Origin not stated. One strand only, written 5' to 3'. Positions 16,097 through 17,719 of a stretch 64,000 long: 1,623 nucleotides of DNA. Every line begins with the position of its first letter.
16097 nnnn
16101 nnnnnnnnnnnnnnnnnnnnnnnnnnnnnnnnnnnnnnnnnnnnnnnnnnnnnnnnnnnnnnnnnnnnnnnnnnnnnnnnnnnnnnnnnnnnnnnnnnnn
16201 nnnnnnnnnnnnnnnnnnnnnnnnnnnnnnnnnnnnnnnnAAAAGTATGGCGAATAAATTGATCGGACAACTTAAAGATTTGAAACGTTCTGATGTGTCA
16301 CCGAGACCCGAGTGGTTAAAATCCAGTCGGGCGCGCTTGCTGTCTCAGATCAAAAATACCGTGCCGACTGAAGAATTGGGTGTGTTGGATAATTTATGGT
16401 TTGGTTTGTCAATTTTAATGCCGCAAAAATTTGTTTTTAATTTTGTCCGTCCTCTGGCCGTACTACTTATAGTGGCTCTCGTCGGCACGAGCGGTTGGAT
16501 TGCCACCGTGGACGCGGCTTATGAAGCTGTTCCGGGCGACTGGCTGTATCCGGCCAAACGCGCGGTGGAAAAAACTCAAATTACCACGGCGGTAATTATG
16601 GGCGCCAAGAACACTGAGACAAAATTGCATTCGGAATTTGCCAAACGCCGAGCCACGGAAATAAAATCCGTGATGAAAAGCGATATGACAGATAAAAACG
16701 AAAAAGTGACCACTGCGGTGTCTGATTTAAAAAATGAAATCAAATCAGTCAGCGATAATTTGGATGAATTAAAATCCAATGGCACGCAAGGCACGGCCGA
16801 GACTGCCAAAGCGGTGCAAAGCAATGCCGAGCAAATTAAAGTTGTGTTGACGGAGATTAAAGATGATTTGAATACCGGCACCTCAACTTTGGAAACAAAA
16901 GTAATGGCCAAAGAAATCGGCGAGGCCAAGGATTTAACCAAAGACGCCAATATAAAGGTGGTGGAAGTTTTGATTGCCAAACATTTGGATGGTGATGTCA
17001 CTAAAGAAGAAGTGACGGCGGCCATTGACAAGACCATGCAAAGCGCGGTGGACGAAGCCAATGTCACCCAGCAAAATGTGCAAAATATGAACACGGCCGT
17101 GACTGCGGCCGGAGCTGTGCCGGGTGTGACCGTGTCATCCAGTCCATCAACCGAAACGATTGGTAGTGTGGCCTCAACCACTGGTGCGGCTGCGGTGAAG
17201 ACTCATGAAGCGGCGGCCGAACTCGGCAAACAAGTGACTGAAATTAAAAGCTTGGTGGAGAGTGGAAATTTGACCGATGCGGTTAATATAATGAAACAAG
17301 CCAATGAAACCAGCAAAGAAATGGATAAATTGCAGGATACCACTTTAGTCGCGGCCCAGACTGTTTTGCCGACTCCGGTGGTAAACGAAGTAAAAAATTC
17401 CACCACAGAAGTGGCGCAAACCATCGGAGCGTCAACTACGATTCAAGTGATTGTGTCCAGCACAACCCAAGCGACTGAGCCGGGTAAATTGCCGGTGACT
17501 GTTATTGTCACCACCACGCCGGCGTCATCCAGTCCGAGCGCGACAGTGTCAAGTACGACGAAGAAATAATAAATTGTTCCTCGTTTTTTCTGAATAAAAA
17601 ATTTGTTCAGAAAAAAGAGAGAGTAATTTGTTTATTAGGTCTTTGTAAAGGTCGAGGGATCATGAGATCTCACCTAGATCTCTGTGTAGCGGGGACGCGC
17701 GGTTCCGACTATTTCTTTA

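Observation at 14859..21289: ECF sigma / anti-sigma locus with palindromic operators, flanked by giant surface proteins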

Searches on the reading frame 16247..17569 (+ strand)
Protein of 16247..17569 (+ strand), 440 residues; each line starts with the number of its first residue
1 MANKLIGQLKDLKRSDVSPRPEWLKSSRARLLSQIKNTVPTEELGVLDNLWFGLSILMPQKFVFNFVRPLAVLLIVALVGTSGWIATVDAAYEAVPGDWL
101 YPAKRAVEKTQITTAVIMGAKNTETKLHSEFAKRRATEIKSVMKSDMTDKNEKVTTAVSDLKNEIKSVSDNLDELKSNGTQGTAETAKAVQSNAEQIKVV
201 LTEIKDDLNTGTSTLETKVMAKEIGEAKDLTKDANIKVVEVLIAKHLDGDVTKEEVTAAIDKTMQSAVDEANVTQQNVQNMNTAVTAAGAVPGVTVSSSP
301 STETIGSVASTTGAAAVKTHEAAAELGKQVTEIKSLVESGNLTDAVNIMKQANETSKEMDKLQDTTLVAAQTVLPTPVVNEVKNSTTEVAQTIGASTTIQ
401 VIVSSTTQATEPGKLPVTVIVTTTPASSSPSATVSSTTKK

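Call 5: search_protein_families(library=pfam, proteins=[window:16247-17569:+], max_evalue=0.01)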
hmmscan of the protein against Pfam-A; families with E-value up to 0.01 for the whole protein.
window:16247-17569:+ (440 aa): 1 family
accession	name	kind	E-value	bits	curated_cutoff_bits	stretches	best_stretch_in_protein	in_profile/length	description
PF18915.5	DUF5667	-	5e-09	36.9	27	1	94-209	2-97/99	Domain of unknown function (DUF5667)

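Call 32: search_protein_families(library=ncbifam, proteins=[window:16247-17569:+], max_evalue=0.01)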
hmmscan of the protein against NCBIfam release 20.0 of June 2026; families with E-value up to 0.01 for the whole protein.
window:16247-17569:+ (440 aa): 0 families

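Call 51: find_homologous_proteins(query=window:16247-17569:+, max_evalue=0.001)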
Query window:16247-17569:+ (440 aa): 206 proteins with E <= 0.001 among 8000 candidates; the best 120 are listed.
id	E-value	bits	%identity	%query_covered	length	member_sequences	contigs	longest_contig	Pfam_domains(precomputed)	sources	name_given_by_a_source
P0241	2.5e-264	894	100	100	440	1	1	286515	PF18915.6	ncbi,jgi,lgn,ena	ncbi:MAG: DUF5667 domain-containing protein [Patescibacteria group bacterium]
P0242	7.0e-237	804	90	100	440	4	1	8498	PF18915.6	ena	-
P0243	1.8e-212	723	81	95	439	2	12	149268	PF18915.6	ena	-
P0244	8.3e-160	550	63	96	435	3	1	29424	PF18915.6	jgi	jgi:Domain of unknown function (DUF5667)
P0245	2.0e-155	536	62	96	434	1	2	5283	PF18915.6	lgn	-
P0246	2.4e-155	535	62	96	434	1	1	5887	PF18915.6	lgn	-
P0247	2.6e-146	506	61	96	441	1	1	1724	PF18915.6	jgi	jgi:hypothetical protein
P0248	4.4e-145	502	61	94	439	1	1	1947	PF18915.6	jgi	jgi:hypothetical protein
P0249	2.2e-143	496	60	100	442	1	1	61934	PF18915.6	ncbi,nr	ncbi:MAG: DUF5667 domain-containing protein [Patescibacteria group bacterium]|nr:DUF5667 domain-cont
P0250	4.3e-143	495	58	96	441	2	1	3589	PF18915.6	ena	-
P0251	1.2e-142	494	59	95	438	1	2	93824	PF18915.6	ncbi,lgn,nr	ncbi:MAG: DUF5667 domain-containing protein [Candidatus Magasanikbacteria bacterium]|nr:DUF5667 doma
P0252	2.6e-142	493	59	96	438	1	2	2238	PF18915.6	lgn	-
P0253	8.2e-142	491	59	95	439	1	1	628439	PF18915.6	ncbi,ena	-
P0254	2.7e-141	489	58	97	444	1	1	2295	PF18915.6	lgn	-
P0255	1.4e-137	477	58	95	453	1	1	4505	PF18915.6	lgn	-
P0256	2.1e-129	450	54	100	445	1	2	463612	PF18915.6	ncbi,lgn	-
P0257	4.2e-124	433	52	94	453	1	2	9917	PF18915.6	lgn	-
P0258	1.4e-122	428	53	97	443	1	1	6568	PF18915.6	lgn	-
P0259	2.5e-122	427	51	98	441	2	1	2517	PF18915.6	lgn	-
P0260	3.7e-120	420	53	94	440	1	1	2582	PF18915.6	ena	-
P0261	2.6e-117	410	49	94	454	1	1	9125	PF18915.6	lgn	-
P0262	2.8e-115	404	49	96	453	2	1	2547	PF18915.6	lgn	-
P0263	4.3e-112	393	50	98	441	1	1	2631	PF18915.6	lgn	-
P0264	1.4e-110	388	50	98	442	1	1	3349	PF18915.6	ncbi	-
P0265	1.5e-110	388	49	97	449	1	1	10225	PF18915.6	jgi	-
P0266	3.9e-109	383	48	96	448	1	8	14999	PF18915.6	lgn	-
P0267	1.8e-103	365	46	96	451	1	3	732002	PF18915.6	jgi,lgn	jgi:hypothetical protein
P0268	1.1e-99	352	48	99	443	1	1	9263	PF18915.6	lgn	-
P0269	4.3e-98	347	46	93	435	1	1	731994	PF18915.6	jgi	jgi:hypothetical protein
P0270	1.2e-95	339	46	100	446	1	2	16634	PF18915.6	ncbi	-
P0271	1.5e-94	335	47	88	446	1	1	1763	PF18915.6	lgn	-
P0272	2.9e-94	334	47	93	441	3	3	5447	PF18915.6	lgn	-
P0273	5.4e-94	334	49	85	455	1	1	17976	PF18915.6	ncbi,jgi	-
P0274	1.9e-93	332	46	98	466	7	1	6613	PF18915.6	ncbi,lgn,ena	ncbi:MAG: DUF5667 domain-containing protein [Patescibacteria group bacterium]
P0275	5.0e-93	330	45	92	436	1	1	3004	PF18915.6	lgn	-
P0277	9.1e-92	326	44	100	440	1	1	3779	PF18915.6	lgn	-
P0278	2.9e-91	325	47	88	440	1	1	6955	PF18915.6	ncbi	-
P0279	6.1e-91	324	49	83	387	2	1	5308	PF18915.6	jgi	-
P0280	8.0e-91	323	46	97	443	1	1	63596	PF18915.6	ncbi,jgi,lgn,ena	ncbi:MAG: DUF5667 domain-containing protein [Candidatus Magasanikbacteria bacterium]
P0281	1.9e-90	322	45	87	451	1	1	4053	PF18915.6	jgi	-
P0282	4.3e-90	321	46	96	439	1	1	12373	PF18915.6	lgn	-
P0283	5.3e-90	320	43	100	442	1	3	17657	PF18915.6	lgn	-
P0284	7.0e-90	320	44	96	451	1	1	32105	PF18915.6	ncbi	-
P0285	3.3e-89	318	43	97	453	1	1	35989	PF18915.6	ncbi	-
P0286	9.3e-89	316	46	96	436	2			PF18915.6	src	-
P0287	1.8e-88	315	44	97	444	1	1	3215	PF18915.6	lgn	-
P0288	2.4e-88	315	44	96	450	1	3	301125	PF18915.6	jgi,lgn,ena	-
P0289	7.8e-88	313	44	92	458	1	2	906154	PF18915.6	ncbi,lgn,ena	-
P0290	1.1e-87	313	43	95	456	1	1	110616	PF18915.6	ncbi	-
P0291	1.4e-87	313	45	92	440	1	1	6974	PF18915.6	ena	-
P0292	1.4e-87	312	44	92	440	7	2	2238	PF18915.6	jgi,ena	-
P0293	1.5e-87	312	43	96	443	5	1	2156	PF18915.6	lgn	-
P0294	3.0e-87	311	47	85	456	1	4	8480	PF18915.6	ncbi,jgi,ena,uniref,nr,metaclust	ncbi:MAG: hypothetical protein A2754_00615 [Candidatus Magasanikbacteria bacterium RIFCSPHIGHO2_01_F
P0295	4.6e-87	311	43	96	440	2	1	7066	PF18915.6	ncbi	-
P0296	5.2e-87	311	47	87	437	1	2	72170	PF18915.6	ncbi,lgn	-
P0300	1.3e-85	306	45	87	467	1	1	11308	PF18915.6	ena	-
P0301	1.3e-85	306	44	96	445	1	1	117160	PF18915.6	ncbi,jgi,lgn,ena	ncbi:MAG: DUF5667 domain-containing protein [Candidatus Magasanikbacteria bacterium]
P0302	1.6e-85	306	42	93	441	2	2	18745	PF18915.6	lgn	-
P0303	2.2e-85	305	44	92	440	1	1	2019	PF18915.6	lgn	-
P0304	2.8e-85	305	46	90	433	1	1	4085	PF18915.6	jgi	jgi:hypothetical protein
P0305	7.4e-85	304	43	94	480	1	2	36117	PF18915.6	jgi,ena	-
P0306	1.4e-84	303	43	99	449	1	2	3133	PF18915.6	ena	-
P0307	2.0e-84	302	44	99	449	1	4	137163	PF18915.6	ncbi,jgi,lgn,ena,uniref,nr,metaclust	ncbi:MAG: hypothetical protein A2538_04600 [Candidatus Magasanikbacteria bacterium RIFOXYD2_FULL_41_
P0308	1.1e-83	300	44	97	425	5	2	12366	PF18915.6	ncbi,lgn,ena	-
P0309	1.3e-83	299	44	99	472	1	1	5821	PF18915.6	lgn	-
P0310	1.2e-82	296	43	85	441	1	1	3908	PF18915.6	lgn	-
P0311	1.8e-82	296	43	86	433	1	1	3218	PF18915.6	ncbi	-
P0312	2.0e-82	296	43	87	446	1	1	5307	PF18915.6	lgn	-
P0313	3.2e-82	295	45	87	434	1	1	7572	PF18915.6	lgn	-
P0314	3.5e-82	295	41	98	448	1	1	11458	PF18915.6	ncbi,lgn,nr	ncbi:MAG: hypothetical protein HY983_02655 [Candidatus Magasanikbacteria bacterium]|nr:hypothetical 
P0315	6.3e-82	294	43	85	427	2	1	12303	PF18915.6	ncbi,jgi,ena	-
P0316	1.5e-81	293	41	97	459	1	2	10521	PF18915.6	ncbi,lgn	-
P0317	2.0e-81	292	44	91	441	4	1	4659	PF18915.6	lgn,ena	-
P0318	2.1e-81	292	44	87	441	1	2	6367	PF18915.6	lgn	-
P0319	2.4e-81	292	44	85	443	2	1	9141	PF18915.6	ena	-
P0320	3.3e-81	292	43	85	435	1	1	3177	PF18915.6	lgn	-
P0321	3.4e-81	292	43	93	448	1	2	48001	PF18915.6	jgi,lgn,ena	-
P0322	4.5e-81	291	45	85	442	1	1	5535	PF18915.6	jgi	-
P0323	5.1e-81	291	42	96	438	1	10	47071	PF18915.6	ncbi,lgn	-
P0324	5.5e-81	291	41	99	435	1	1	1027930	PF18915.6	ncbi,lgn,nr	ncbi:MAG: DUF5667 domain-containing protein [bacterium]|nr:DUF5667 domain-containing protein [bacter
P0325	1.1e-80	290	41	96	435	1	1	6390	PF18915.6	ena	-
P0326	1.9e-80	289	42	90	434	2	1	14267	PF18915.6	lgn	-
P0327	3.7e-80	288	42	97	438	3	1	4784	PF18915.6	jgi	-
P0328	4.0e-80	288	43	97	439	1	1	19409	PF18915.6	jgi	-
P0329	5.3e-80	288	44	87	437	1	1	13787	PF18915.6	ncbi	-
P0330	5.9e-80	287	43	98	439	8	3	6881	PF18915.6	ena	-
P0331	2.2e-79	286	40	98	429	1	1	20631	PF18915.6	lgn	-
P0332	3.4e-79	285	42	96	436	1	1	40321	PF18915.6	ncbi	-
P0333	5.7e-79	284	44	86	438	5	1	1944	PF18915.6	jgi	-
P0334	6.1e-79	284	39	99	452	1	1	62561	PF18915.6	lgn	-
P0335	6.1e-79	284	43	91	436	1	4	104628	PF18915.6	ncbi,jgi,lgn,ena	-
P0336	8.4e-79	284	43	85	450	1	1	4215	PF18915.6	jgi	-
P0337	1.1e-78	283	42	94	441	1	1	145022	PF18915.6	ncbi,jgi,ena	ncbi:MAG: DUF5667 domain-containing protein [Candidatus Magasanikbacteria bacterium]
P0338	1.2e-78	283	43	91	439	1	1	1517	PF18915.6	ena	-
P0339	1.4e-78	283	41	99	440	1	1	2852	PF18915.6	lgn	-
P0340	2.3e-78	282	42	86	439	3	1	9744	PF18915.6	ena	-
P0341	2.3e-78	282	42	94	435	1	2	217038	PF18915.6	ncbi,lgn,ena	-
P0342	2.7e-78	282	41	93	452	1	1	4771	PF18915.6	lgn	-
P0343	2.9e-78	282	44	87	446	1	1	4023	PF18915.6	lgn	-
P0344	3.9e-78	281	44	91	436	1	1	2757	PF18915.6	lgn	-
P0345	8.2e-78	280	41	93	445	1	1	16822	PF18915.6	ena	-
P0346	1.5e-77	280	52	65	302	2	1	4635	PF18915.6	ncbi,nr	ncbi:hypothetical protein KKA13_01625, partial [Patescibacteria group bacterium]|nr:hypothetical pro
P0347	1.7e-77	279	42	97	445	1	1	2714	PF18915.6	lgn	-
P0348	2.9e-77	279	42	96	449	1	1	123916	PF18915.6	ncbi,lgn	-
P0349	4.1e-77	278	41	90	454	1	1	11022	PF18915.6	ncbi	-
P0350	5.4e-77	278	42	85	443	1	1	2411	PF18915.6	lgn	-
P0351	6.2e-77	277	41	94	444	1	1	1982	PF18915.6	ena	-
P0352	7.0e-77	277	41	94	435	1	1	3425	PF18915.6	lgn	-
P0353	7.5e-77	277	43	88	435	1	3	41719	PF18915.6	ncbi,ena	-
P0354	8.1e-77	277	42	96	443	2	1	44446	PF18915.6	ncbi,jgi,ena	ncbi:MAG: DUF5667 domain-containing protein [Candidatus Magasanikbacteria bacterium]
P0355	1.4e-76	276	41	85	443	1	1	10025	PF18915.6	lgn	-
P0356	1.5e-76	276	42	91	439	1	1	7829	PF18915.6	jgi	jgi:F0F1-type ATP synthase membrane subunit b/b'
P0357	3.7e-76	275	44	86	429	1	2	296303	PF18915.6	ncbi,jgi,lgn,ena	-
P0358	4.5e-76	275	42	94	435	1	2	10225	PF18915.6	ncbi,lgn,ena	-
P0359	6.3e-76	274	42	85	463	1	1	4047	PF18915.6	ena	-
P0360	6.8e-76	274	42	81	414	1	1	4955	PF18915.6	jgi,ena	jgi:hypothetical protein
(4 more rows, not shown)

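Call 70: predict_structure(alignment_id=A7)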
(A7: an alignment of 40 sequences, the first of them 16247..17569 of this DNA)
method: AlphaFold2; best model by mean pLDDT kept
length: 440 residues; sequences in the alignment: 40
mean_pLDDT: 68.2   pTM: 0.58
mean pLDDT of the five models: 68.2, 66.8, 66.0, 63.4, 63.3
residues with pLDDT >= 90: 17; 70-90: 233; 50-70: 103; < 50: 87
segments of 3 or more residues with pLDDT < 50: 14-16, 39-45, 77-89, 291-298, 386-440
pLDDT, mean of each block of 10 residues (from residue 1): 59 52 67 53 48 55 57 51 44 63 79 79 86 87 77 84 91 79 83 89 79 67 87 88 83 85 87 83 71 45 72 84 87 88 88 88 81 62 44 29 29 35 30 28
secondary structure, 60 per line:
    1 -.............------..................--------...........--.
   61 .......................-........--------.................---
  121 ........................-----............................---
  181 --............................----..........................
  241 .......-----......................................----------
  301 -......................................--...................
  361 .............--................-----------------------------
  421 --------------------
elements in order: H2-14 H21-38 H47-57 H60-83 H85-92 H101-117 H121-144 H150-177 H183-210 H215-247 H253-290 H302-339 H342-373 H376-391

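Call 73: fold_search(model_id=the predicted structure, library=pdb)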
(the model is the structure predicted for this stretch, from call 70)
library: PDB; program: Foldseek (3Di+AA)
matches with E <= 10: 636; with E <= 0.001: 0
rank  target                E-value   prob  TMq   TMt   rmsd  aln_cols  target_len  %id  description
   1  5a7d_H                8.8e-02  0.28  0.13  0.15  21.5       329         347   12  Tetrameric assembly of LGN with Inscuteable (released 2016-08-03)
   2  3sf4_B                1.6e-01  0.15  0.11  0.13  22.5       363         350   15  Crystal structure of the complex between the conserved cell polarity proteins Inscuteable and LGN (released 2011-11-23)
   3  9mg8_A                1.7e-01  0.66  0.25  0.28  13.9       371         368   12  Crystal Structure of b-iTHR-110 (released 2025-12-17)
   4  5a7d_B                1.8e-01  0.20  0.12  0.14  20.6       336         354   13  Tetrameric assembly of LGN with Inscuteable (released 2016-08-03)
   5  5k7v_A                2.2e-01  0.89  0.29  0.41  17.0       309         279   14  Computational Design of Self-Assembling Cyclic Protein Homooligomers (released 2017-04-12)
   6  5a7d_F                2.6e-01  0.15  0.12  0.14  20.6       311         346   14  Tetrameric assembly of LGN with Inscuteable (released 2016-08-03)
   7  6hc2_E                2.6e-01  0.15  0.12  0.14  20.4       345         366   14  Crystal structure of NuMA/LGN hetero-hexamers (released 2019-05-29)
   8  6hc2_C                2.7e-01  0.18  0.15  0.16  20.7       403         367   13  Crystal structure of NuMA/LGN hetero-hexamers (released 2019-05-29)
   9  5a7d_D                2.7e-01  0.15  0.12  0.14  20.0       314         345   13  Tetrameric assembly of LGN with Inscuteable (released 2016-08-03)
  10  6vfk_B                2.8e-01  0.75  0.23  0.33  19.7       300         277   11  De novo designed tetrahedral nanoparticle T33_dn10 displaying 4 copies of BG505-SOSIP trimer on the surface (released 2020-07-22)
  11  5a7d_G                3.0e-01  0.16  0.13  0.15  19.6       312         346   13  Tetrameric assembly of LGN with Inscuteable (released 2016-08-03)
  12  6xr1                  3.2e-01  0.44  0.20  0.18  17.9       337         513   11  Computationally designed right-handed alpha/alpha single-chain toroid with 9 repeats (released 2021-07-14)
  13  8evm_C                3.5e-01  0.47  0.16  0.28  20.1       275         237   13  De novo design of chlorophyll special pair containing protein assemblies (released 2024-05-15)
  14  4a1s_B                3.7e-01  0.18  0.13  0.16  18.8       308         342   13  Crystallographic structure of the Pins:Insc complex (released 2012-03-28)
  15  7ep7_A                3.7e-01  0.15  0.11  0.14  18.6       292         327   11  The complex structure of Gpsm2 and Whirlin (released 2022-05-04)
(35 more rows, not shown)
